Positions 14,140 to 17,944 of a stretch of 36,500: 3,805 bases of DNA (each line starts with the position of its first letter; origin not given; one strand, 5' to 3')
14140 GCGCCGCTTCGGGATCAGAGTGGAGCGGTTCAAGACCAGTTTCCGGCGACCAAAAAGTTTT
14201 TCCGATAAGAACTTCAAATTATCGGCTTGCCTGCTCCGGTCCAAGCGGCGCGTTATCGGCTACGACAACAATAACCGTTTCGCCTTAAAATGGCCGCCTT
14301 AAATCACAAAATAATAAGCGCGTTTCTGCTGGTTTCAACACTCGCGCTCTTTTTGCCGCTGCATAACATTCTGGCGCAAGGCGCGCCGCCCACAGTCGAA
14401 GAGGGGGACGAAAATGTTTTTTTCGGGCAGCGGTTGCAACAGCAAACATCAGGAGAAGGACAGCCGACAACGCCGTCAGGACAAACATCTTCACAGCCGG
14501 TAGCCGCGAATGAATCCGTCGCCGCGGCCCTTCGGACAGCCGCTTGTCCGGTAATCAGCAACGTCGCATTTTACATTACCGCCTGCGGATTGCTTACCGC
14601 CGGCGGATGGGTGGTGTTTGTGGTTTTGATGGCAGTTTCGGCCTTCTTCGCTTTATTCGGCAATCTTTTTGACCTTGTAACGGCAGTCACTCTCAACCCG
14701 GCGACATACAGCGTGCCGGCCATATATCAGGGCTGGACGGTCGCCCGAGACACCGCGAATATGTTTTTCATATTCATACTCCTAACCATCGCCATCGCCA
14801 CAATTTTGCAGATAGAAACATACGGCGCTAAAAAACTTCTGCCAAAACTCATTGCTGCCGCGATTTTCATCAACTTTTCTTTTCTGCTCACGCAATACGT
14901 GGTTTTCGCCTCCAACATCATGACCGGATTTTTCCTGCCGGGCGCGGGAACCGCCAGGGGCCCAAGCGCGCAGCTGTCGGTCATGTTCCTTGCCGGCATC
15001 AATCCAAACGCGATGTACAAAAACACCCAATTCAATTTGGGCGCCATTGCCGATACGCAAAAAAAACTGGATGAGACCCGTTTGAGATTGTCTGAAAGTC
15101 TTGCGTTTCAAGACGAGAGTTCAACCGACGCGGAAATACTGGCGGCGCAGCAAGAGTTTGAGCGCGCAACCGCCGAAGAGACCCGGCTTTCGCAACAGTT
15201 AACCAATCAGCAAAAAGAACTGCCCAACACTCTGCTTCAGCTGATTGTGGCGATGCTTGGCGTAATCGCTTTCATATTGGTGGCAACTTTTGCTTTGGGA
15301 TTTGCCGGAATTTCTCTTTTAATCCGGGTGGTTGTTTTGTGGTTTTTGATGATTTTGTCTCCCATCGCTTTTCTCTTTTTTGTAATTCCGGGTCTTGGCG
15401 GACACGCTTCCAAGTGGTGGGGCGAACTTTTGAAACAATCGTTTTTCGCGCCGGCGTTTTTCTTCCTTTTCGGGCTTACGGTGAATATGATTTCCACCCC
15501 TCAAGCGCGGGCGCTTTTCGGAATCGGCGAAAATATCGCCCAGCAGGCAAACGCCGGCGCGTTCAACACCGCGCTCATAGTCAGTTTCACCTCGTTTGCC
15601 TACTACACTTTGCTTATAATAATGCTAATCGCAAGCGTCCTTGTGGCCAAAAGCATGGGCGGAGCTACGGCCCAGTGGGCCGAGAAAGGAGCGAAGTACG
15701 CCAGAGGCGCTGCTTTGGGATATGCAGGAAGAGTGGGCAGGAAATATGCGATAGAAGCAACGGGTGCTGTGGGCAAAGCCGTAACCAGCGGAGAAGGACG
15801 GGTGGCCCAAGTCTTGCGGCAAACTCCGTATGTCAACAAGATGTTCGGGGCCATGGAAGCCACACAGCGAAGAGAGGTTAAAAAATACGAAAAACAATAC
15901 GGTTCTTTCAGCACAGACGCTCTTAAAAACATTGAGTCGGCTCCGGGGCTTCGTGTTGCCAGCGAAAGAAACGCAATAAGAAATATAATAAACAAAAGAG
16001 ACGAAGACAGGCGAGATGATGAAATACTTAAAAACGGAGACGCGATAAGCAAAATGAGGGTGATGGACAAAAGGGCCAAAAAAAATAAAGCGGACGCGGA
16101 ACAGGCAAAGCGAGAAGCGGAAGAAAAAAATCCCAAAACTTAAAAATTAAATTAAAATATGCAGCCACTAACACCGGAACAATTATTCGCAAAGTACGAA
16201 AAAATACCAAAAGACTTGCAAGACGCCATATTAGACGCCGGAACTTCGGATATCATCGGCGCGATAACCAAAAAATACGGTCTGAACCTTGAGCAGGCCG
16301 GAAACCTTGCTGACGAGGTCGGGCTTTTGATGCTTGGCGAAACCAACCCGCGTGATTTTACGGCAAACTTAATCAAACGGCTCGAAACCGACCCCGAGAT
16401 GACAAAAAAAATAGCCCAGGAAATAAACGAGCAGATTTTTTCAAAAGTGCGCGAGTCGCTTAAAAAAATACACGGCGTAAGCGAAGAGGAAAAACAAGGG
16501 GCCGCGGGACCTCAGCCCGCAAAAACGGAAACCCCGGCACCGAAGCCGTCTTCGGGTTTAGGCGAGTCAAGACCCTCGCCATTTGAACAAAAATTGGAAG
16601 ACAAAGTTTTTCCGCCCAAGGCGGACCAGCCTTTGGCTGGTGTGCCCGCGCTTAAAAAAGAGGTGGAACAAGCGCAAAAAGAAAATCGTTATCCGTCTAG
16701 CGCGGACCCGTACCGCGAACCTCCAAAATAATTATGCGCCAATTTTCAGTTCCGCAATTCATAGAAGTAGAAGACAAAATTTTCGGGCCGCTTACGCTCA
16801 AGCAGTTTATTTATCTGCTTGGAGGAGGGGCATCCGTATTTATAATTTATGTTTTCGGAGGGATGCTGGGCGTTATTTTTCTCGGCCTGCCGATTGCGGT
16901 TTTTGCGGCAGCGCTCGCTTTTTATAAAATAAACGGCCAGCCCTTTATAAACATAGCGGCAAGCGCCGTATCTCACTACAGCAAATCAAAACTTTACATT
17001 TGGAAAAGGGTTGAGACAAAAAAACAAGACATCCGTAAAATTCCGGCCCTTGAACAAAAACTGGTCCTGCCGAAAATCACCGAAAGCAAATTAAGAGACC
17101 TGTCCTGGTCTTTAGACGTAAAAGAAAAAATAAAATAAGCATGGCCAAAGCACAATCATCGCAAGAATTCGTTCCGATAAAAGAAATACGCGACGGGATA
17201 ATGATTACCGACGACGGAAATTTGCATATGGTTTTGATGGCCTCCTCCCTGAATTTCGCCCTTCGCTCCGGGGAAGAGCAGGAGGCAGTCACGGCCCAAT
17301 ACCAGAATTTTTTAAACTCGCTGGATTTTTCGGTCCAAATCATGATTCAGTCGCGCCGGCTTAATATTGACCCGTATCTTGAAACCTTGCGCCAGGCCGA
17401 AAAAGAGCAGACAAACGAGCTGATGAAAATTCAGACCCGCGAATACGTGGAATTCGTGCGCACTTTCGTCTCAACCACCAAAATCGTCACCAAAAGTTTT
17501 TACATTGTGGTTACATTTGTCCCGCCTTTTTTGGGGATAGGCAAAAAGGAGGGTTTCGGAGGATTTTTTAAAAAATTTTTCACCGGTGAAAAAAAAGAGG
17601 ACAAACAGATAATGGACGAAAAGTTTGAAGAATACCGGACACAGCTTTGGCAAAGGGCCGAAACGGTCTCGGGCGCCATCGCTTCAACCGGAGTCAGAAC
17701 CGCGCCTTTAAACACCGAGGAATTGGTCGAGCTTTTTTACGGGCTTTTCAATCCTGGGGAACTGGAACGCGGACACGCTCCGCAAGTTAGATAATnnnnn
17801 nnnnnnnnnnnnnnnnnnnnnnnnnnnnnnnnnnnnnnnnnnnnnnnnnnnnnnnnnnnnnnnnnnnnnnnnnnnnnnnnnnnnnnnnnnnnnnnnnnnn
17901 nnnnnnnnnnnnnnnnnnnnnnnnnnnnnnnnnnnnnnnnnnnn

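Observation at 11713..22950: Eleven-gene VirB4/VirB6/PrgI/VirB2-type machine with no relaxase, coupling protein or VirB11 in the window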

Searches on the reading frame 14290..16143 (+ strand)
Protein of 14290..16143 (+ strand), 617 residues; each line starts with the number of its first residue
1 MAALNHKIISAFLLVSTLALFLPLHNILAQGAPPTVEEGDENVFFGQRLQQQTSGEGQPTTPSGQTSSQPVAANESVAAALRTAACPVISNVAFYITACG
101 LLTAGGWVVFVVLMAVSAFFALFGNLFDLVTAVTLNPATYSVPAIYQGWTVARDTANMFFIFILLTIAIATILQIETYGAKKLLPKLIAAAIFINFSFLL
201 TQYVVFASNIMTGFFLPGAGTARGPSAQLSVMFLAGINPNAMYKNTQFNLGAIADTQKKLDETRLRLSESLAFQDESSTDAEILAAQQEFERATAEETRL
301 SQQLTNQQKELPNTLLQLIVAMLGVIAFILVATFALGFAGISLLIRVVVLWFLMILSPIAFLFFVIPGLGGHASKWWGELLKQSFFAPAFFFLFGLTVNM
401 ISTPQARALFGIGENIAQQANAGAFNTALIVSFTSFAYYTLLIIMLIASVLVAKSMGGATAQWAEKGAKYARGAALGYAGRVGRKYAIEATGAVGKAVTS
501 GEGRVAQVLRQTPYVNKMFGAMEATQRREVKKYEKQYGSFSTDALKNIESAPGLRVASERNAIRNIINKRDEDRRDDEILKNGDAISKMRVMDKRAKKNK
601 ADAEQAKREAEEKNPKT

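Call 4: search_protein_families(library=pfam, proteins=[window:14290-16143:+], max_evalue=0.1)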
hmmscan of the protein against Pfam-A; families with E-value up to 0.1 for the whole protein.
window:14290-16143:+ (617 aa): 0 families

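Call 7: search_protein_families(library=ncbifam, proteins=[window:14290-16143:+], max_evalue=0.1)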
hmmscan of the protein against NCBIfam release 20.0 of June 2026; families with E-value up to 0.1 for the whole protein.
window:14290-16143:+ (617 aa): 1 family
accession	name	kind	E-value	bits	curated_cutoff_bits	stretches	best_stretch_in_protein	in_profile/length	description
NF046089.1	CD3337_EF1877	subfamily_domain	2.6e-06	26.5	120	1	302-396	286-379/450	CD3337/EF1877 family mobilome membrane protein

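Call 42: search_solved_structures(query=A6, max_evalue=1)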
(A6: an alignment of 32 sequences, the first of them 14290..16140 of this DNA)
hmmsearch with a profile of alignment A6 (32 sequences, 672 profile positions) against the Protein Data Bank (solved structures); distinct sequences matched with E-value up to 1: 19.
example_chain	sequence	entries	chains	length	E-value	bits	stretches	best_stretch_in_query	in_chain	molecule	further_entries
7zr0_C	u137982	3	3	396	0.0077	18.4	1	454-662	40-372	Hsp90 co-chaperone Cdc37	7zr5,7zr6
7z37_DP1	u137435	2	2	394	0.016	17.4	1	454-662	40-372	Hsp90 co-chaperone Cdc37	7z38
8gae_C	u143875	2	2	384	0.018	17.2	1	454-660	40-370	Hsp90 co-chaperone Cdc37 | Hsp90 co-chaperone Cdc37, N-terminally processed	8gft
8fx4_C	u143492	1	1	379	0.024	16.8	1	454-657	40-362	Hsp90 co-chaperone Cdc37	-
5fwk_E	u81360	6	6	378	0.024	16.8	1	454-657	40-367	HSP90 CO-CHAPERONE CDC37 | Hsp90 co-chaperone Cdc37, N-terminally processed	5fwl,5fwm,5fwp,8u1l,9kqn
7o3v_F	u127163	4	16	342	0.047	15.8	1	214-422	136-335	TrwI protein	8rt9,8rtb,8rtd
6em8_A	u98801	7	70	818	0.062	15.4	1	473-600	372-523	ATP-dependent Clp protease ATP-binding subunit ClpC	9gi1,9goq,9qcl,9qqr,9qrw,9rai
6tik_C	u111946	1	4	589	0.065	15.4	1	386-621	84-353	Capsid protein,Putative adhesin/invasin,Capsid protein,Factor H-binding protein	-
7emf_O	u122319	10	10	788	0.22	13.6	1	413-537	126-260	Mediator of RNA polymerase II transcription subunit 15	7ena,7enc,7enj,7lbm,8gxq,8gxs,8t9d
7zkx_A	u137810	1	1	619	0.23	13.6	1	438-557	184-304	SRSF protein kinase 2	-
8p0a_A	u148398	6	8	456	0.41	12.7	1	429-581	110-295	Structural maintenance of chromosomes protein 1A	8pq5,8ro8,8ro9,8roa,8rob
8ro6_A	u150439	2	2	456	0.41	12.7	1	429-581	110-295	Structural maintenance of chromosomes protein 1A (SMC1A)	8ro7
8i7o_L2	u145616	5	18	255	0.49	12.5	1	448-520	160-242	Enkurin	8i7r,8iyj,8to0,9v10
6wxh_D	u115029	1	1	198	0.58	12.2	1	438-563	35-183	Colicin-E1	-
6xrr_J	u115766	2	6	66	0.64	12.1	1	213-241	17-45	RHS repeat protein | Rhs1 protein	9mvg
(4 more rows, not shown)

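Call 45: search_protein_families(library=pfam, alignment_id=A6, max_evalue=0.01)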
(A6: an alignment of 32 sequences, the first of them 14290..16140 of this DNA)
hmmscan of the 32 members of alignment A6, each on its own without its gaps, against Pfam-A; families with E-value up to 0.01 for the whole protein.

A. member 1, window:14290-16140:+ (617 aa): 0 families

B. families by the number of members that match (of 32 scanned): 2 families
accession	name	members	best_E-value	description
PF04610.19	TrbL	8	1.3e-07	TrbL/VirB6 plasmid conjugal transfer protein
PF07544.18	Med9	1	0.0029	RNA polymerase II transcription mediator complex subunit 9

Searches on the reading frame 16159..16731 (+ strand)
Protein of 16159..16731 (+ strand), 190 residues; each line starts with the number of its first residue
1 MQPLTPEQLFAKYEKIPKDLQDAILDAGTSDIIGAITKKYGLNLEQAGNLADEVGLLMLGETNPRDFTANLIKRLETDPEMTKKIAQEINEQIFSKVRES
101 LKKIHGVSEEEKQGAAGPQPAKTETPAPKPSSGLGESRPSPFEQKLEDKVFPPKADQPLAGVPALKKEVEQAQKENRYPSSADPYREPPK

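Call 4: search_protein_families(library=pfam, proteins=[window:16159-16731:+], max_evalue=0.1)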
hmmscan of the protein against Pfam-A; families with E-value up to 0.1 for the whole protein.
window:16159-16731:+ (190 aa): 2 families
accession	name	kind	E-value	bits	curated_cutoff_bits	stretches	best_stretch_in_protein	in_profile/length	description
PF07956.16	DUF1690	-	0.0002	22.2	29.7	1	62-113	4-55/139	Protein of Unknown function (DUF1690)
PF00216.26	Bac_DNA_binding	-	0.003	18.2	22.4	1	69-107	4-42/90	Bacterial DNA-binding protein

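Call 7: search_protein_families(library=ncbifam, proteins=[window:16159-16731:+], max_evalue=0.1)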
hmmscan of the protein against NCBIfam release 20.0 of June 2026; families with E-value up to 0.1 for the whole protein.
window:16159-16731:+ (190 aa): 0 families

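Call 44: search_solved_structures(query=A7, max_evalue=1)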
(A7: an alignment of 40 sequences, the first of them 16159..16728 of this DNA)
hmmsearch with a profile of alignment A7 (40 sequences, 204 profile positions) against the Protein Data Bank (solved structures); distinct sequences matched with E-value up to 1: 10.
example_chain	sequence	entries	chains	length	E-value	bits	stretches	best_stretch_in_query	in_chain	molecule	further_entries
2x5q_A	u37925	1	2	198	0.082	16.5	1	68-110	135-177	SSO1986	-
8s0b_F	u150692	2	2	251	0.11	16.1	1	81-163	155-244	Origin recognition complex subunit 6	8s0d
6kvg_A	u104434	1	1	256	0.11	16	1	81-163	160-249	Origin recognition complex subunit 6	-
7qiw_T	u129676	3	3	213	0.12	15.9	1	73-153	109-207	Ribosomal protein L19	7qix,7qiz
8azw_H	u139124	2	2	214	0.23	15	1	73-152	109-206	eL19 (60S ribosomal protein L19) | Ribosomal protein L19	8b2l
8v3w_H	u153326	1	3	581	0.24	15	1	66-115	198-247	Hub-Hydrolase (CD1368)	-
2lc5_A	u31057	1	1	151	0.31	14.6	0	24-78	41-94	Calmodulin, putative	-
2dme_A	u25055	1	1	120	0.67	13.5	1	74-109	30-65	PHD finger protein 3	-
1rkb_A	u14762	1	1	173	0.74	13.3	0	73-133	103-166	Protein AD-004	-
3iij_A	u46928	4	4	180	0.82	13.2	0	73-133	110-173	Coilin-interacting nuclear ATPase protein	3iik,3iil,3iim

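Call 69: search_protein_representatives(protein=window:16159-16728:+)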
Query: 190 residues. Proteins with E-value up to 0.001 (for the whole library): 3987; up to 1e-10: 1192; up to 1e-30: 10. The best 150 are listed.
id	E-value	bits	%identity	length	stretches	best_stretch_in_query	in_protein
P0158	3.2e-51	190.4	58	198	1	5-189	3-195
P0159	7.4e-44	166.4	54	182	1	11-190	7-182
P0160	2.2e-41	158.3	52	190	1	7-189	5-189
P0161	1.6e-38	149.0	57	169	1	7-189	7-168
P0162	1.8e-33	132.6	69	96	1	1-96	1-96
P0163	1.6e-31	126.2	44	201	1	4-165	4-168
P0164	1.9e-31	126.0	46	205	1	2-189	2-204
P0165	2.6e-31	125.5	43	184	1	2-188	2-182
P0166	2.6e-31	125.5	42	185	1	3-188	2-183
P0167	3.5e-31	125.1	51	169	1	5-188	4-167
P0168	5.0e-30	121.3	49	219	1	2-161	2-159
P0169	2.3e-29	119.2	43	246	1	4-176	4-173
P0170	2.5e-29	119.0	43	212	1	7-178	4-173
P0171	2.5e-29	119.0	47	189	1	4-190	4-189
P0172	3.5e-29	118.6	46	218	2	2-111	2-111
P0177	1.7e-28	116.4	35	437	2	11-111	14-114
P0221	2.1e-24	103.0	48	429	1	11-153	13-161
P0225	3.0e-24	102.5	37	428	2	5-122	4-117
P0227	3.5e-24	102.3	35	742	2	2-152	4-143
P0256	1.5e-22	96.9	32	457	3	7-189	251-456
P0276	7.4e-22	94.7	32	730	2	4-119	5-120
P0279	8.8e-22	94.5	37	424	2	5-132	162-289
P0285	1.9e-21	93.3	41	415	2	4-150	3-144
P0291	3.0e-21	92.7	37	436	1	4-188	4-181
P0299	4.2e-21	92.2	27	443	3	6-129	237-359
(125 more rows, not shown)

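Call 70: search_protein_families(library=pfam, proteins=[P0227, P0276, P0256, P0177, P0221, P0225, P0299, P0291, P0285, P0279], max_evalue=0.01)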
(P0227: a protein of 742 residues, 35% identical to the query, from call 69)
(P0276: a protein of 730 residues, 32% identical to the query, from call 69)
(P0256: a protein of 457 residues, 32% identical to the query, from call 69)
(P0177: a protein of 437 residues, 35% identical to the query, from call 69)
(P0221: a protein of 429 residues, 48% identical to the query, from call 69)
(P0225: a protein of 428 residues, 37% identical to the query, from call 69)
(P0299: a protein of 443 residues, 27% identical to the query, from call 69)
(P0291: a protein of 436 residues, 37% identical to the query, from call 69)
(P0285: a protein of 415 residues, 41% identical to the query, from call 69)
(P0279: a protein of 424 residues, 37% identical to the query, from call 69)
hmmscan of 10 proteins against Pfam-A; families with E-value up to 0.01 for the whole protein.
P0227 (742 aa): 0 families

P0276 (730 aa): 0 families

P0256 (457 aa): 1 family
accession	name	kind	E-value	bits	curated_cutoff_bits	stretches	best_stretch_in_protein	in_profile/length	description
PF21672.2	COMM_HN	-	5.6e-06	27.3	23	1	255-331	20-101/103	COMMD2-7/10, HN domain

P0177 (437 aa): 0 families

P0221 (429 aa): 0 families

P0225 (428 aa): 0 families

P0299 (443 aa): 0 families

P0291 (436 aa): 0 families

P0285 (415 aa): 0 families

P0279 (424 aa): 0 families

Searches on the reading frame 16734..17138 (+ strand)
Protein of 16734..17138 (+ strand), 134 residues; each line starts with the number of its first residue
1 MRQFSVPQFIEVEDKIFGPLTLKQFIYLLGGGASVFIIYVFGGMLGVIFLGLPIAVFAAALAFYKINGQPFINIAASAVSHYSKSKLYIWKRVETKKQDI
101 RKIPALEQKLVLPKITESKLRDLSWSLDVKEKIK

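Call 4: search_protein_families(library=pfam, proteins=[window:16734-17138:+], max_evalue=0.1)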
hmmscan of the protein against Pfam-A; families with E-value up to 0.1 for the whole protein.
window:16734-17138:+ (134 aa): 1 family
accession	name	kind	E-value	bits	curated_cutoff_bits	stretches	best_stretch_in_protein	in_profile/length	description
PF12666.12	PrgI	-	1.5e-10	41.9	27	1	10-86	6-87/91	PrgI family protein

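Call 7: search_protein_families(library=ncbifam, proteins=[window:16734-17138:+], max_evalue=0.1)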
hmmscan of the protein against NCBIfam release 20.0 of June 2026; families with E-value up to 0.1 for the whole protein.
window:16734-17138:+ (134 aa): 3 families
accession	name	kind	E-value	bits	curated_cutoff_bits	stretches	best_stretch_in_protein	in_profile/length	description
NF042935.1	SCO6880_fam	subfamily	0.00035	19.6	60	1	15-85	12-81/477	SCO6880 family protein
TIGR00700.1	GABAtrnsam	equivalog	0.035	12.7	506.65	1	42-106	289-352/420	4-aminobutyrate--2-oxoglutarate transaminase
NF038380.1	phage_DpoZ_1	exception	0.051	12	500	1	85-123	161-198/607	aminoadenine-incorporating DNA polymerase DpoZ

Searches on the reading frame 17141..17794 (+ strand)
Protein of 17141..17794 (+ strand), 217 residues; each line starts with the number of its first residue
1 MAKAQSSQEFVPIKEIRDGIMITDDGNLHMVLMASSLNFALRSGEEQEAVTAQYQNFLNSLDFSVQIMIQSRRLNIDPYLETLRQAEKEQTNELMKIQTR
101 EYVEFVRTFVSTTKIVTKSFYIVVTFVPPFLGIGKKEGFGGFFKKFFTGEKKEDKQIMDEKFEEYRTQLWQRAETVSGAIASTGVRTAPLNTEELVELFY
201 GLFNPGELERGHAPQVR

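Call 4: search_protein_families(library=pfam, proteins=[window:17141-17794:+], max_evalue=0.1)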
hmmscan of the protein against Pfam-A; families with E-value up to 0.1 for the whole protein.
window:17141-17794:+ (217 aa): 2 families
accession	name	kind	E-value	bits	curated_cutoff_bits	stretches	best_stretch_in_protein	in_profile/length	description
PF11130.14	TraC_F_IV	-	0.00044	19.8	28.1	1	19-207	15-174/375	TraC protein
PF08861.15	DUF1828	-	0.053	14.2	22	0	14-57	17-59/91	Domain of unknown function DUF1828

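Call 7: search_protein_families(library=ncbifam, proteins=[window:17141-17794:+], max_evalue=0.1)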
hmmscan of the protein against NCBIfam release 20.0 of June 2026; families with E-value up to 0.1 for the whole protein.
window:17141-17794:+ (217 aa): 4 families
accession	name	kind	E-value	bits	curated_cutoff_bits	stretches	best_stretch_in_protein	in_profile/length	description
NF045975.1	VirB4_plasma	equivalog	2.2e-08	32.3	590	1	4-124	101-233/894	Mbov_0397 family ICE element conjugal transfer ATPase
NF045971.1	conju_CD1110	equivalog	3.1e-07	29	325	1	8-125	2-120/752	VirB4-like conjugal transfer ATPase, CD1110 family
NF041427.1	TrsD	subfamily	8.3e-06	25.8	200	1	4-125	12-143/201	TrsD/TraD family conjugative transfer protein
TIGR00929.1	VirB4_CagE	subfamily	8.3e-05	21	643.1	1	2-161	3-151/792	VirB4 family type IV secretion/conjugal transfer ATPase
